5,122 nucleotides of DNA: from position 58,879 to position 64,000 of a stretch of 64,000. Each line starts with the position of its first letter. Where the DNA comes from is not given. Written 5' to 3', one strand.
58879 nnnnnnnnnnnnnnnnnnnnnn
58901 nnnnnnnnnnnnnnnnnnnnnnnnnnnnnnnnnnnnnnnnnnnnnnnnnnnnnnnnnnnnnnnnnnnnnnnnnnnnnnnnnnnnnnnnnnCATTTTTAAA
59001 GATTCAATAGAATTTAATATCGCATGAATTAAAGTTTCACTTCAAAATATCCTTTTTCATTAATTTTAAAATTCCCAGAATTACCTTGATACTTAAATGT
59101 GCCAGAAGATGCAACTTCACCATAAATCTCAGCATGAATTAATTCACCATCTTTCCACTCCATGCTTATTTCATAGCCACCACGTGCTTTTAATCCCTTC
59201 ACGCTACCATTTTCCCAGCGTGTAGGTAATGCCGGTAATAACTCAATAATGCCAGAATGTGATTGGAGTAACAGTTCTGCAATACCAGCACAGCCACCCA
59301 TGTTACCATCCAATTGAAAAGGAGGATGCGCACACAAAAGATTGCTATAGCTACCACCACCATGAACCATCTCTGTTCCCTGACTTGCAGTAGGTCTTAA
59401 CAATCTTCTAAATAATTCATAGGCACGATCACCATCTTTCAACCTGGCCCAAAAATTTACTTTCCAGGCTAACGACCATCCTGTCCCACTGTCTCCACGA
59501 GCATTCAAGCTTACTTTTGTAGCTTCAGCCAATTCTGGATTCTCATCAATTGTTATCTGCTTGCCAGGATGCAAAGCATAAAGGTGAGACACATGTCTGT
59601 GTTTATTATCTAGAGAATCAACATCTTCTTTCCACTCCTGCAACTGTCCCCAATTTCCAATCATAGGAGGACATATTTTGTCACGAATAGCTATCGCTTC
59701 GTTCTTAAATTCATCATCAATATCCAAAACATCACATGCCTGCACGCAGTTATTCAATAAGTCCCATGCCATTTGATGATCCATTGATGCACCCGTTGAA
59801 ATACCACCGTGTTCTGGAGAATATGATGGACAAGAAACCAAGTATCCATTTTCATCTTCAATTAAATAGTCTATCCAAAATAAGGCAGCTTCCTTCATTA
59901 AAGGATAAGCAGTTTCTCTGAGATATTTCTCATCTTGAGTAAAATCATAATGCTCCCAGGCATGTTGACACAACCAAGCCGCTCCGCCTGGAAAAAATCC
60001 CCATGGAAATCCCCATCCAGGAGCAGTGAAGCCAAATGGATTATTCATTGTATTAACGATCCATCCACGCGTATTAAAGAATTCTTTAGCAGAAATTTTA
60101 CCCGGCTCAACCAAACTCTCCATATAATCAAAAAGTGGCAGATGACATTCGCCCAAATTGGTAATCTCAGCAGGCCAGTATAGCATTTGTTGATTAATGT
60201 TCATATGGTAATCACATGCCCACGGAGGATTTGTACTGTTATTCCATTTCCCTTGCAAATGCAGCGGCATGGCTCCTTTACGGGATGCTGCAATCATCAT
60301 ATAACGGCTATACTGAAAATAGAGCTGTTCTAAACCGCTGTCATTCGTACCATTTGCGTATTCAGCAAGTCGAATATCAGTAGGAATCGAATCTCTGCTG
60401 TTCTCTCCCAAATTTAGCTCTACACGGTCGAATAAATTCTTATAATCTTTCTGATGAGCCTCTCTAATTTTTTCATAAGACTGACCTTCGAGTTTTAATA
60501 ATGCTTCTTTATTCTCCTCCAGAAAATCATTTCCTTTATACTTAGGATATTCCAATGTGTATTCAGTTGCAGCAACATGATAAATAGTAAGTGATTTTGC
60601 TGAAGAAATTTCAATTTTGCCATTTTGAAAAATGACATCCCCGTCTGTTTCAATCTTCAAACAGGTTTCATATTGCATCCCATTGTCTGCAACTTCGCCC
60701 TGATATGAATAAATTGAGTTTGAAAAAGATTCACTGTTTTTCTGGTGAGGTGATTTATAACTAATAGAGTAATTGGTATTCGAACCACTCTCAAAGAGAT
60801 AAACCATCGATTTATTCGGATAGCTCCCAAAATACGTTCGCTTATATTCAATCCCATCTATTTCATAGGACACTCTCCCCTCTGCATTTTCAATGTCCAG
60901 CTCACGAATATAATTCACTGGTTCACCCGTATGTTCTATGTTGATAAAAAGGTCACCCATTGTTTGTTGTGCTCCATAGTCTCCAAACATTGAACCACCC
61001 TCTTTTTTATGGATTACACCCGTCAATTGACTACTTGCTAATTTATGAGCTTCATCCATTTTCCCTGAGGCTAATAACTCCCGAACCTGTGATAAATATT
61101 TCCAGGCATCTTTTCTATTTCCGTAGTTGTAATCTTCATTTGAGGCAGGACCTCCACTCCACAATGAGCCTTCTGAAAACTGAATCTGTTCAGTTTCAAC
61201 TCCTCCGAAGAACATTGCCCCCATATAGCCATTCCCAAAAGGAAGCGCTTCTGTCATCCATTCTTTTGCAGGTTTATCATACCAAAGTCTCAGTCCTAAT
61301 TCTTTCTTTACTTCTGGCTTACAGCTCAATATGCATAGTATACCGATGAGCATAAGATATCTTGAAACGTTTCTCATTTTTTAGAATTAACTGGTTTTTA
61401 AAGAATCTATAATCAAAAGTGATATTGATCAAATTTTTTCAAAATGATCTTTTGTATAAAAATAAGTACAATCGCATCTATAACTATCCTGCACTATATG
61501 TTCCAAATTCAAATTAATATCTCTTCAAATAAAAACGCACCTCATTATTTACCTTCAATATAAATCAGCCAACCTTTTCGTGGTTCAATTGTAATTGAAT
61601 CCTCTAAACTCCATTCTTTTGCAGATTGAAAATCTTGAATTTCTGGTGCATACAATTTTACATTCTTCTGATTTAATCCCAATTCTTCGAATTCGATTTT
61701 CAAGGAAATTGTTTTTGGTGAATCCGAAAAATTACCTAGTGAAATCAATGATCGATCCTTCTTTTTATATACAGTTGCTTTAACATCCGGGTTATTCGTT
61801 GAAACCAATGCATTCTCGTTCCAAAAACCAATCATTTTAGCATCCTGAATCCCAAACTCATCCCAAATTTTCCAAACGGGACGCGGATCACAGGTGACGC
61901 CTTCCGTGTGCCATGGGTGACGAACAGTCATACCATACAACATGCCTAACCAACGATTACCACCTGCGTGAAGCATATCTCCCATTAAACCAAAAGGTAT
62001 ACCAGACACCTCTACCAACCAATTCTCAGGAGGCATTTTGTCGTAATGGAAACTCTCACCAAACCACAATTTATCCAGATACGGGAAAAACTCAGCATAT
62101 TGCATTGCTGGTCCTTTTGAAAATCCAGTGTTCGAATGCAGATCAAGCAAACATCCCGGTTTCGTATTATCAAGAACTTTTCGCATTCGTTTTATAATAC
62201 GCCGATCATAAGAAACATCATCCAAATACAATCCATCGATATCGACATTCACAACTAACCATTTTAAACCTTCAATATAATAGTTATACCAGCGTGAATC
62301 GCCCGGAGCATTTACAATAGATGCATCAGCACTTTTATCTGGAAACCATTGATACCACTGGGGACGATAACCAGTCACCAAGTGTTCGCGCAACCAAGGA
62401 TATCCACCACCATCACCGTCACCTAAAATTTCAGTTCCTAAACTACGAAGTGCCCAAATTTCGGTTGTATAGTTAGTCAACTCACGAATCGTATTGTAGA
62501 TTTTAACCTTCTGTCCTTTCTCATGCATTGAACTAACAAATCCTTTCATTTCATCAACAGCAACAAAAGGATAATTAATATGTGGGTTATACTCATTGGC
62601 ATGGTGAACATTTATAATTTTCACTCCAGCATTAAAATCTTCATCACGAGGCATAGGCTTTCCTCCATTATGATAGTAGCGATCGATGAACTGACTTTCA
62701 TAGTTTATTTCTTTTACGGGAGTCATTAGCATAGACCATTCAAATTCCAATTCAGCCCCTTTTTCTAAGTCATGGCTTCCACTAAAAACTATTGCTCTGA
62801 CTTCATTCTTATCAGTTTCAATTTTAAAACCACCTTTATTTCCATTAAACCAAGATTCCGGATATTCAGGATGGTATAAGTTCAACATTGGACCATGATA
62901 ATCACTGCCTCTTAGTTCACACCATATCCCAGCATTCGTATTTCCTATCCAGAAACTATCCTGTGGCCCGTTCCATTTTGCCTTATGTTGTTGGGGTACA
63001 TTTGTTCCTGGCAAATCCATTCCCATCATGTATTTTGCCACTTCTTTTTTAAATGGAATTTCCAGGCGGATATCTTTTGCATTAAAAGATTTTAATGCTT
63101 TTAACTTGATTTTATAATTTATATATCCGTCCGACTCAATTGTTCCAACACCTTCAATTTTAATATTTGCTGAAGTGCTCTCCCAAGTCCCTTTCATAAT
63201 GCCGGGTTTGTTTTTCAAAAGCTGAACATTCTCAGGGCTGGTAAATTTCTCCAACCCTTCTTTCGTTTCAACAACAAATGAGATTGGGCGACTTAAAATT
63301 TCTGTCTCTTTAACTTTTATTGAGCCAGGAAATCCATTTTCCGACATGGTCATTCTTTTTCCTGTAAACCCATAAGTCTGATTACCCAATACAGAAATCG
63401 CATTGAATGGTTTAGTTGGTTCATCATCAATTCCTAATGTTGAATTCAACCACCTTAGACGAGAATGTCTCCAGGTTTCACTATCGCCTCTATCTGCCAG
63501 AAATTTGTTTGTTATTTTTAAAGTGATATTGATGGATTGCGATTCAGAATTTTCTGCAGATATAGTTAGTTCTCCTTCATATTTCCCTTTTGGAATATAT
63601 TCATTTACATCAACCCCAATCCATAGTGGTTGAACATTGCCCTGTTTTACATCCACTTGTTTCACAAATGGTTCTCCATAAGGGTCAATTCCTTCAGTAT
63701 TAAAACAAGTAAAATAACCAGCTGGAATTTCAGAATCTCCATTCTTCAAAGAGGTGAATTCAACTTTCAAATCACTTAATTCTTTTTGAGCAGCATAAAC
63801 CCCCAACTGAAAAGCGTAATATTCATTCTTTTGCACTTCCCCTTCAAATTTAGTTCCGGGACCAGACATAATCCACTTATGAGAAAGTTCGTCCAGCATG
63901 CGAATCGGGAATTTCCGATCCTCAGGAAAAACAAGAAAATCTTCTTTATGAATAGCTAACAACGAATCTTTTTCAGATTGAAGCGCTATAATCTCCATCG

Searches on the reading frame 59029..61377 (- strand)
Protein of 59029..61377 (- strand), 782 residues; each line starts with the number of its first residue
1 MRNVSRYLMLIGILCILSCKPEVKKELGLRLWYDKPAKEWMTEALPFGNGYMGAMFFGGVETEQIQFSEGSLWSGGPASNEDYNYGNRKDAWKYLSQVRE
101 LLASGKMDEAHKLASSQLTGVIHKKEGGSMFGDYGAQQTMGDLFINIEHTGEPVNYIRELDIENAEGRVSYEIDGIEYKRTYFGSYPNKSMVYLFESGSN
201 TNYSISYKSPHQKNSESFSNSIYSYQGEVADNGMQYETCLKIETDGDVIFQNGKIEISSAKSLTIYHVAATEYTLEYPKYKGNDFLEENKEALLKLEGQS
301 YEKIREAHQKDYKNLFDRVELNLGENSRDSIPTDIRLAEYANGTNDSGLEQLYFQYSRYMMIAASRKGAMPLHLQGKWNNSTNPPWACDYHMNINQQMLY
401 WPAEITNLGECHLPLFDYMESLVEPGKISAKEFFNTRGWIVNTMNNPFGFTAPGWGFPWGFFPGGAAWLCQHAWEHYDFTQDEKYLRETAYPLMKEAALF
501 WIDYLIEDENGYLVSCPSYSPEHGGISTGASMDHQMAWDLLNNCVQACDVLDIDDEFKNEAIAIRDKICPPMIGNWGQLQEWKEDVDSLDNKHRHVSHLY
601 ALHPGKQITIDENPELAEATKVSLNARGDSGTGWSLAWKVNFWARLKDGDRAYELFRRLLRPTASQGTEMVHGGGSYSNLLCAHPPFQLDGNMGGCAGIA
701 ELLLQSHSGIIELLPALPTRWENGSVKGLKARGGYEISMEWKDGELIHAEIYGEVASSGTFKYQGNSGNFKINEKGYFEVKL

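Call 7: search_protein_families(library=pfam, proteins=[window:59029-61377:-], max_evalue=0.001)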
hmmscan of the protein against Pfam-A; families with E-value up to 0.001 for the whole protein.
window:59029-61377:- (782 aa): 3 families
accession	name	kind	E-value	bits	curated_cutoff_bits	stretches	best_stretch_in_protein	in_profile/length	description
PF22124.2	Glyco_hydro_95_cat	-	8.3e-172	572.1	27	1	300-703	1-408/408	Glycosyl hydrolase family 95 catalytic domain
PF14498.12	Glyco_hyd_65N_2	-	5e-59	200.6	27.7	1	31-274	1-232/234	Glycosyl hydrolase family 65, N-terminal domain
PF21307.2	Glyco_hydro_95_C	-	1.1e-20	74.4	27.6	1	705-775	1-68/94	Glycoside hydrolase family 95, C-terminal domain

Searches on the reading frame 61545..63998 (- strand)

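Call 7: search_protein_families(library=pfam, proteins=[window:61545-63998:-], max_evalue=0.001)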
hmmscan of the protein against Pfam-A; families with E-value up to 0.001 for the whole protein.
window:61545-63998:- (817 aa): 2 families
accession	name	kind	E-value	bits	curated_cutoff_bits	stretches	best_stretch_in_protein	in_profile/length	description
PF19543.5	GH123_N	-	0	1111.3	22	1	1-815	142-969/969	Glycoside hydrolase 123, N-terminal domain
PF22680.2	Glyco_hydro_123_N_2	-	4e-06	27.2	27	1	113-147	107-141/142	Glycoside hydrolase 123 N-terminal domain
